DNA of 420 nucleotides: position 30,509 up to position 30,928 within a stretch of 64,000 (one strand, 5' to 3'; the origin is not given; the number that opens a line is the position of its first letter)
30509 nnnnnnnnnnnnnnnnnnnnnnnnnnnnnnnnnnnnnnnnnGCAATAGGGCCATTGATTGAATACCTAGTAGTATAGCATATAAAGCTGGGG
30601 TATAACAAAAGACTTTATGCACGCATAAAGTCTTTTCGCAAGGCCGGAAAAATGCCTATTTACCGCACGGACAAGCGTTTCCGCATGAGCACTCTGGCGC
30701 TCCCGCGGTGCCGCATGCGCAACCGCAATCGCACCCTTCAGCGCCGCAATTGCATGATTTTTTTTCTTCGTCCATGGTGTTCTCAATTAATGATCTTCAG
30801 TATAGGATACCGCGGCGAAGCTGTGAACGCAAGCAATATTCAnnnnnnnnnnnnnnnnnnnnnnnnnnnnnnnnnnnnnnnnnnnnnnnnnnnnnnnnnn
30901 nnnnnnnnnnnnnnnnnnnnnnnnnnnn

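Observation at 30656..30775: Unannotated 39-aa metallothionein-like peptide with its own promoter and terminator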

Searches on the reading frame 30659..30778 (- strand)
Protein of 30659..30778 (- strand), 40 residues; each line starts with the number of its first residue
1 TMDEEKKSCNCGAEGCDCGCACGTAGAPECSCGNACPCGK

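Call 3: search_protein_families(library=pfam, proteins=[window:30659-30775:-], max_evalue=10)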
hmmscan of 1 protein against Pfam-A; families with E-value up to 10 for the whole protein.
seq(39 aa): 0 families
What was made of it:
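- On Pfam metallothionein families (PF00131, PF01439, PF02066-PF02069, PF11403 and others): No family for the window peptide at E <= 10 (call 3).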

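Call 4: search_protein_families(library=ncbifam, proteins=[window:30659-30775:-], max_evalue=10)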
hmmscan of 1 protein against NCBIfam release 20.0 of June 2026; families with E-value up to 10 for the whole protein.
seq(39 aa): 0 families
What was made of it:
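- On Pfam metallothionein families (PF00131, PF01439, PF02066-PF02069, PF11403 and others): NCBIfam gave none (call 4).
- Tried and rejected: Pfam and NCBIfam scans of the peptide gave nothing at E <= 10 (calls 3, 4).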

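Call 9: find_homologous_proteins(query=window:30659-30778:-, max_evalue=10)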
Query seq(40 aa): no candidate shares three 5-residue words with the query. No homologue found.
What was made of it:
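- Tried and rejected: Word-indexed search of 5.8 billion protein clusters: the single peptide found no candidate (call 9).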

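Call 12: find_encoding_contigs(protein=window:30659-30775:-, flank=5000, max_places=10)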
Protein window:30659-30775:- (39 aa): no gene with exactly this product is on record in the collection.

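Call 17: search_protein_representatives(protein=window:30659-30775:-)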
Query: 39 residues. Proteins with E-value up to 0.001 (for the whole library): 0; up to 1e-10: 0; up to 1e-30: 0. The best 0 are listed.
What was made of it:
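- Tried and rejected: phmmer against 1.84 billion representatives gave 0 hits at E <= 0.001 (call 17).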

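Call 21: find_related_loci(query=A1, collection=genome_contigs, flank=5000)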
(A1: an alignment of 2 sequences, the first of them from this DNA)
Query A1 (39 aa) in genome_contigs; peptide patterns used: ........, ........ (x = any residue, [..] = any of these).
14 stretches matched a pattern, but none encodes a relative of the query by tblastn (E <= 1e-3).
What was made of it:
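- Tried and rejected: genome_contigs: the peptide alone found nothing (call 21).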

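Call 31: find_related_loci(query=A2, collection=genome_contigs, flank=4000)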
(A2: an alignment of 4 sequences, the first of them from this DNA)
Query A2 (39 aa) in genome_contigs; peptide patterns used: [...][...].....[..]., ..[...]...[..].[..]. (x = any residue, [..] = any of these).
104 stretches matched a pattern; 1 encode a relative of the query (tblastn E <= 1e-3); 1 distinct loci.
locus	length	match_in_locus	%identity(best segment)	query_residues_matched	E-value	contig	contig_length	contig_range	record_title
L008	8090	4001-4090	59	8-39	3e-7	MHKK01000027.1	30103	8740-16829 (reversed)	MAG: Candidatus Komeilibacteria bacterium RIFCSPHIGHO2_01_FULL_52_14 rifcsphigho2_01_scaffold_3083, whole genome shotgun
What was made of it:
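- Tried and rejected: The four-member profile found only the Komeilibacteria genome already sampled (L008; call 31).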

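Call 32: find_related_loci(query=A2, collection=metagenome_contigs, flank=4000)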
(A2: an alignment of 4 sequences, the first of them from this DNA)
Query A2 (39 aa) in metagenome_contigs; peptide patterns used: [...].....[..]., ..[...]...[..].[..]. (x = any residue, [..] = any of these).
600 stretches matched a pattern, but none encodes a relative of the query by tblastn (E <= 1e-3).
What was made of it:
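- Tried and rejected: metagenome_contigs: the profile scan confirmed no relatives (call 32).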

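Call 51: search_solved_structures(query=A3, max_evalue=10, show_alignments=3)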
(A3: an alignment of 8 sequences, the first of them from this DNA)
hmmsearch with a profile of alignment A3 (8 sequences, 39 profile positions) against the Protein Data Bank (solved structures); distinct sequences matched with E-value up to 10: 0.
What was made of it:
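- Tried and rejected: A PDB sequence-profile search gave 0 hits at E <= 10 (call 51).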

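Call 52: search_protein_families(library=pfam, alignment_id=A3, max_evalue=10)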
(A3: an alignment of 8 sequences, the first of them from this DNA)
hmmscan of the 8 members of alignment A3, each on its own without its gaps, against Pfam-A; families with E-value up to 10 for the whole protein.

A. member 1, seq(39 aa): 0 families

B. families by the number of members that match (of 8 scanned): 1 family
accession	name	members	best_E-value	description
PF02067.21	Metallothio_5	1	1.7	Metallothionein family 5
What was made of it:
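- On Pfam metallothionein families (PF00131, PF01439, PF02066-PF02069, PF11403 and others): Among eight members, only one weak PF02067 hit, E = 1.7 (call 52).
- Closest known: Fungal and insect copper metallothioneins. Different: No significant HMM match: the best is E = 1.7 for one of eight members (call 52).
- Closest known: Beta-domain of vertebrate metallothionein. Different: No Pfam or PDB sequence match (calls 3, 51, 52).
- The only Pfam family that any member touches is Metallothio_5 (E = 1.7 for 1 of 8 members, not significant; call 52). There is no significant sequence match to any known metallothionein family or any solved structure (calls 3, 4, 51, 52). No zinc-ribbon or ferredoxin family is matched (calls 3, 52).
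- Tried and rejected: A Pfam scan of all eight members gave one non-significant Metallothio_5 hit (call 52).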

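Call 63: search_dna_similar(query=window:30659-30775:-, collection=plasmids, mode=protein, max_evalue=10, max_rows=15)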
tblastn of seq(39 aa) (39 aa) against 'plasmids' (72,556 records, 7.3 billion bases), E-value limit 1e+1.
No match.

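Call 67: list_cluster_members(proteins=[window:30659-30775:-, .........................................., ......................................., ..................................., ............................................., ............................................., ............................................, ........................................])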
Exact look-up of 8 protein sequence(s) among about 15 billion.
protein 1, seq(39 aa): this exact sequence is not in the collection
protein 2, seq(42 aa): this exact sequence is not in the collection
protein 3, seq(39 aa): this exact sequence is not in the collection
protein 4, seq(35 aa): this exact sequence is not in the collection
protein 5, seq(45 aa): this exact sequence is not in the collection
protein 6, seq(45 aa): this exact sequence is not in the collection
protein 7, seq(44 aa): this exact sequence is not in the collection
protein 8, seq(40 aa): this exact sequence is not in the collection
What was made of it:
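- Tried and rejected: Exact look-ups found neither the product nor any of the eight peptides on record (calls 12, 67).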

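Call 68: predict_structure(protein=window:30659-30775:-)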
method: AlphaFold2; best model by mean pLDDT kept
length: 39 residues; sequences in the alignment: 1
mean_pLDDT: 72.8   pTM: 0.41
mean pLDDT of the five models: 72.8, 63.0, 58.0, 56.5, 51.3
residues with pLDDT >= 90: 0; 70-90: 25; 50-70: 11; < 50: 3
segments of 3 or more residues with pLDDT < 50: none
pLDDT, mean of each block of 10 residues (from residue 1): 65 80 71 77
secondary structure, 60 per line:
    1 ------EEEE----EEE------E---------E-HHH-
elements in order: E7-10 E15-17
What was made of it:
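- That model neither supports nor contradicts a cluster protein (call 68). AlphaFold2 predicts a compact beta-hairpin-like model with pLDDT 73 from the single sequence (call 68).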

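Call 70: fold_search(model_id=the predicted structure, library=pdb)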
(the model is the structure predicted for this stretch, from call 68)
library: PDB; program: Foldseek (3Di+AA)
matches with E <= 10: 0; with E <= 0.001: 0
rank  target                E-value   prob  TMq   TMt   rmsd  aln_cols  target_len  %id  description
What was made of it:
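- Foldseek found no fold match (call 70). There is no fold match (call 70).
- Tried and rejected: Foldseek of the AF2 model against PDB gave 0 hits (call 70).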

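Call 87: find_related_loci(query=A3, collection=viral_contigs, flank=3000)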
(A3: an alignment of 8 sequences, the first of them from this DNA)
Query A3 (39 aa) in viral_contigs; peptide patterns used: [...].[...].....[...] (x = any residue, [..] = any of these).
598 stretches matched a pattern, but none encodes a relative of the query by tblastn (E <= 1e-3).
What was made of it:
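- Tried and rejected: viral_contigs and plasmid tblastn gave nothing (calls 63, 87).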
